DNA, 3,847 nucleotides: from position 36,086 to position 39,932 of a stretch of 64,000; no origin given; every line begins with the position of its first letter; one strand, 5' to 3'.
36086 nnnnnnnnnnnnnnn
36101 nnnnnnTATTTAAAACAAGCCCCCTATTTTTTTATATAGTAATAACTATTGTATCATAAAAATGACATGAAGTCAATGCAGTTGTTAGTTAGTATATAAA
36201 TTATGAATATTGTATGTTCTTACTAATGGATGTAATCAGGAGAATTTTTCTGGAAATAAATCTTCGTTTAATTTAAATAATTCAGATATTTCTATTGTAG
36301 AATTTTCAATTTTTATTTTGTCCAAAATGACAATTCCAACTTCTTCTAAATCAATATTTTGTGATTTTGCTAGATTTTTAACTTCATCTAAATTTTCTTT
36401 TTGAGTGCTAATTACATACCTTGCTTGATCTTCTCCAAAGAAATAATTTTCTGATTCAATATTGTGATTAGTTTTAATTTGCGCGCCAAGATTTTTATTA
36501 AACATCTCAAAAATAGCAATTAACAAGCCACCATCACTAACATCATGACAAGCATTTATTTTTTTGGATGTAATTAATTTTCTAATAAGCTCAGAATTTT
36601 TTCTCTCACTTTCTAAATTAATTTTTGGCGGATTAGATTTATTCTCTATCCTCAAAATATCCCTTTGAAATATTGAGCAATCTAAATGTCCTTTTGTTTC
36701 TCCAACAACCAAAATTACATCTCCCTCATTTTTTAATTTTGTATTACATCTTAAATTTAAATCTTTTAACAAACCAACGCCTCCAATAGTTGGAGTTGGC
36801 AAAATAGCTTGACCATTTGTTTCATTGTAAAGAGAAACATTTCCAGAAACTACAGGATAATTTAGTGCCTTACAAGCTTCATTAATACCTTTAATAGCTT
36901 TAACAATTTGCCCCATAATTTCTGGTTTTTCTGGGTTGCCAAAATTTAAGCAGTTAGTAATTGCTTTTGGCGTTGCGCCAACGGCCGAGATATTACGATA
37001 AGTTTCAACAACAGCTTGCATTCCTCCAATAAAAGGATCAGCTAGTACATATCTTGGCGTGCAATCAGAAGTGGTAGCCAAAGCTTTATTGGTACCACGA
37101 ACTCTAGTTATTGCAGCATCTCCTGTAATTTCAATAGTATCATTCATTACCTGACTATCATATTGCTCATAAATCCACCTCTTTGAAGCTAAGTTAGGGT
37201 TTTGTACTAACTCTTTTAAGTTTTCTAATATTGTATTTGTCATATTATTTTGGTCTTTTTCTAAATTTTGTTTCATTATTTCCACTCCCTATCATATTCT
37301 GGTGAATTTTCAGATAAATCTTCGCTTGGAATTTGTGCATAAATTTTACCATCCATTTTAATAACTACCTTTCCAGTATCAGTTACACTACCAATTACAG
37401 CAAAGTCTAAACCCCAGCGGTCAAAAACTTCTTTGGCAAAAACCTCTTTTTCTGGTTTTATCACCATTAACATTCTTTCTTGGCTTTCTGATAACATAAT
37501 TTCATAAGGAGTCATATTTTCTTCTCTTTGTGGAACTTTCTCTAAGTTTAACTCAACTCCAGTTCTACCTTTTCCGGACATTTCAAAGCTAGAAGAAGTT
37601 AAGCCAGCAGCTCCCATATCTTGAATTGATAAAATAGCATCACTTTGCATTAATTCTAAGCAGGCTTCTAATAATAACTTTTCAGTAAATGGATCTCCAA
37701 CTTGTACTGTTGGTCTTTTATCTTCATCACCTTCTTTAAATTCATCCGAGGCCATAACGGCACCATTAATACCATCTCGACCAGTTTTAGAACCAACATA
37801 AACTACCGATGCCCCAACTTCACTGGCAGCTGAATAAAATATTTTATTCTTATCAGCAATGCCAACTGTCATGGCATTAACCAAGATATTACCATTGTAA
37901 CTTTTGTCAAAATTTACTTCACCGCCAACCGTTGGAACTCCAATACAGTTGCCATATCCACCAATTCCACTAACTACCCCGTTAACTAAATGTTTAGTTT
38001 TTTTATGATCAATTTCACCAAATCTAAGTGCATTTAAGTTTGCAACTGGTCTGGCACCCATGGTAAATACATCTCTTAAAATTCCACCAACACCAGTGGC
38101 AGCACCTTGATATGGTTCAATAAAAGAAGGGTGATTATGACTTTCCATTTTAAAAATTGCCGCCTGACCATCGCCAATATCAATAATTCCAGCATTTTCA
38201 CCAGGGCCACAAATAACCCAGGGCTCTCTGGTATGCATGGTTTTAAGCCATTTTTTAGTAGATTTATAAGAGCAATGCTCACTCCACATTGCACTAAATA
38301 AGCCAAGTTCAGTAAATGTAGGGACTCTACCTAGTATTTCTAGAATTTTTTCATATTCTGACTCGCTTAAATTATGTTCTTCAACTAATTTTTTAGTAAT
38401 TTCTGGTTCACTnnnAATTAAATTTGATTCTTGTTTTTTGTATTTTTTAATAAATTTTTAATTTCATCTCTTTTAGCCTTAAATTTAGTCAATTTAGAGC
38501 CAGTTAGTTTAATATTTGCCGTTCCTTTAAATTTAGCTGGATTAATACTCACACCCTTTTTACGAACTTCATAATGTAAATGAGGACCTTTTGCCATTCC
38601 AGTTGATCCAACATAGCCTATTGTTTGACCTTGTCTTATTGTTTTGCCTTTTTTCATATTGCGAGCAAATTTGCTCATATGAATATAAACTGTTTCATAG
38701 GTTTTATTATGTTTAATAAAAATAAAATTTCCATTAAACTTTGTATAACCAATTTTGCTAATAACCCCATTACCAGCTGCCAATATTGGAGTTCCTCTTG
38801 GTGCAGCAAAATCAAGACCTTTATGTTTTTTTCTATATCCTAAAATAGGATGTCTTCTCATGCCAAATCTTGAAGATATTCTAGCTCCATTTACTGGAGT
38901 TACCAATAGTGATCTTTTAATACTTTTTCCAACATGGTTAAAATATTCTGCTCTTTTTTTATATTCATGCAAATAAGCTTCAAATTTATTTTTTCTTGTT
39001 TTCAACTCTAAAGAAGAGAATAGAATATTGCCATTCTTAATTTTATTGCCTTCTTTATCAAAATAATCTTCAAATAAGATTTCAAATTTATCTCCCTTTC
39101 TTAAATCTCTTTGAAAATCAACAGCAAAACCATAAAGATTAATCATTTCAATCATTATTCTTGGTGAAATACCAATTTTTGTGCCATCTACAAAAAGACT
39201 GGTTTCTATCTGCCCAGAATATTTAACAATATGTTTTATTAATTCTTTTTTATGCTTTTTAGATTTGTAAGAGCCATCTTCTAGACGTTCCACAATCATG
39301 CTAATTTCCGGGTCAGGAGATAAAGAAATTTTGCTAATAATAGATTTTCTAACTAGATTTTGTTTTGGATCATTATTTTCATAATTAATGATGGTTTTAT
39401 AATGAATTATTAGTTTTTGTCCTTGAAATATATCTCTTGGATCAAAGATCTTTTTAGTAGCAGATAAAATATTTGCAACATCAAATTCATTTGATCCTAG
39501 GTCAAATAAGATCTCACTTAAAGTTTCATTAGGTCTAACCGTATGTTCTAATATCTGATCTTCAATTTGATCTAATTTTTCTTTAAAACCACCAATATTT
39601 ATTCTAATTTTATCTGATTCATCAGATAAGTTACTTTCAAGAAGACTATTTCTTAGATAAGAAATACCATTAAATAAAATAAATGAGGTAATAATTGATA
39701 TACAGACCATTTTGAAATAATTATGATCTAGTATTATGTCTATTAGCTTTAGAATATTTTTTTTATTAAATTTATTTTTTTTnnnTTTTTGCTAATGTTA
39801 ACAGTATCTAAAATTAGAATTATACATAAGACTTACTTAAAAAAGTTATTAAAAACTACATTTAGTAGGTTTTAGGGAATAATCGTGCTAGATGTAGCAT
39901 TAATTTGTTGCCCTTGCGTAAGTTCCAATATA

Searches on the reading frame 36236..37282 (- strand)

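Call 78: search_protein_families(library=pfam, proteins=[window:36236-37282:-], max_evalue=0.000001)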
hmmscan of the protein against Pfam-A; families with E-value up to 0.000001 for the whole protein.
window:36236-37282:- (348 aa): 2 families
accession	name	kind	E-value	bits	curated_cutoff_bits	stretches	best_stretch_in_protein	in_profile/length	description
PF00586.29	AIRS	-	1.1e-23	84.2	24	1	54-171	2-111/112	AIR synthase related protein, N-terminal domain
PF02769.27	AIRS_C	-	8.3e-18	65.5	23.1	1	186-320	2-147/156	AIR synthase related protein, C-terminal domain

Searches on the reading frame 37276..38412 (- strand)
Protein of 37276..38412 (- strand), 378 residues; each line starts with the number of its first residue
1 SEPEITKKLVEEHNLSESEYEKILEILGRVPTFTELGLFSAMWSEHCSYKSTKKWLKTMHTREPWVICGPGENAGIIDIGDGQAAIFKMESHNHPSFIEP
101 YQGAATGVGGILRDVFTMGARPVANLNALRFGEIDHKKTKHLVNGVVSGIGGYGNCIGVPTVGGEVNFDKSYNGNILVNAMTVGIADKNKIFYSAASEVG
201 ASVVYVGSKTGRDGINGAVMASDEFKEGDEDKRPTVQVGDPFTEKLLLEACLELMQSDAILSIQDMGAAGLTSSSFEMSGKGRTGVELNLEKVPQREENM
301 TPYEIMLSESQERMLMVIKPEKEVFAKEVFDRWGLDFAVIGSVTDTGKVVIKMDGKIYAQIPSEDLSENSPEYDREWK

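Call 78: search_protein_families(library=pfam, proteins=[window:37276-38412:-], max_evalue=0.000001)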
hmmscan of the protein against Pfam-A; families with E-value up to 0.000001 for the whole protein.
window:37276-38412:- (378 aa): 3 families
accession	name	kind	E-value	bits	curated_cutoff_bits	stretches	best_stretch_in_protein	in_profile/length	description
PF02769.27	AIRS_C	-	1.3e-35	123.3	23.1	1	198-352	1-154/156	AIR synthase related protein, C-terminal domain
PF00586.29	AIRS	-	1e-27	97.2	24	1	71-186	1-112/112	AIR synthase related protein, N-terminal domain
PF18072.6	FGAR-AT_linker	-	9.4e-16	58.5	26.6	1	11-50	8-50/50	Formylglycinamide ribonucleotide amidotransferase linker domain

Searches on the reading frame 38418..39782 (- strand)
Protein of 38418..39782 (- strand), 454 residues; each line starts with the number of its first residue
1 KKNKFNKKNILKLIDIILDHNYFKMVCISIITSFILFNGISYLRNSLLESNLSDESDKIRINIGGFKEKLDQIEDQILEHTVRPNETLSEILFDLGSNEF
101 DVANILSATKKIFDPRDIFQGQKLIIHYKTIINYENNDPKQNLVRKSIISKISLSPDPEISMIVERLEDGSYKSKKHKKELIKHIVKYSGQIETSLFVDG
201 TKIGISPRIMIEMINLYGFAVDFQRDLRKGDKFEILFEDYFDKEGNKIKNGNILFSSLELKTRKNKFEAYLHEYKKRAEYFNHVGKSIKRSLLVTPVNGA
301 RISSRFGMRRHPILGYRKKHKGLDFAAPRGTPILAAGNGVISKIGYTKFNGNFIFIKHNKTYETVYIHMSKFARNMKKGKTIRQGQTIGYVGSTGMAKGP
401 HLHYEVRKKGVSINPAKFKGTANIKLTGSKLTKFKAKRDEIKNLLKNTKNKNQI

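Call 78: search_protein_families(library=pfam, proteins=[window:38418-39782:-], max_evalue=0.000001)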
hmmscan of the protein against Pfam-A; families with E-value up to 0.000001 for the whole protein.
window:38418-39782:- (454 aa): 1 family
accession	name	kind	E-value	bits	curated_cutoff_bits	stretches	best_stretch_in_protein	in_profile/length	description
PF01551.29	Peptidase_M23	-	2e-33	114.9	28.7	1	319-415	2-96/96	Peptidase family M23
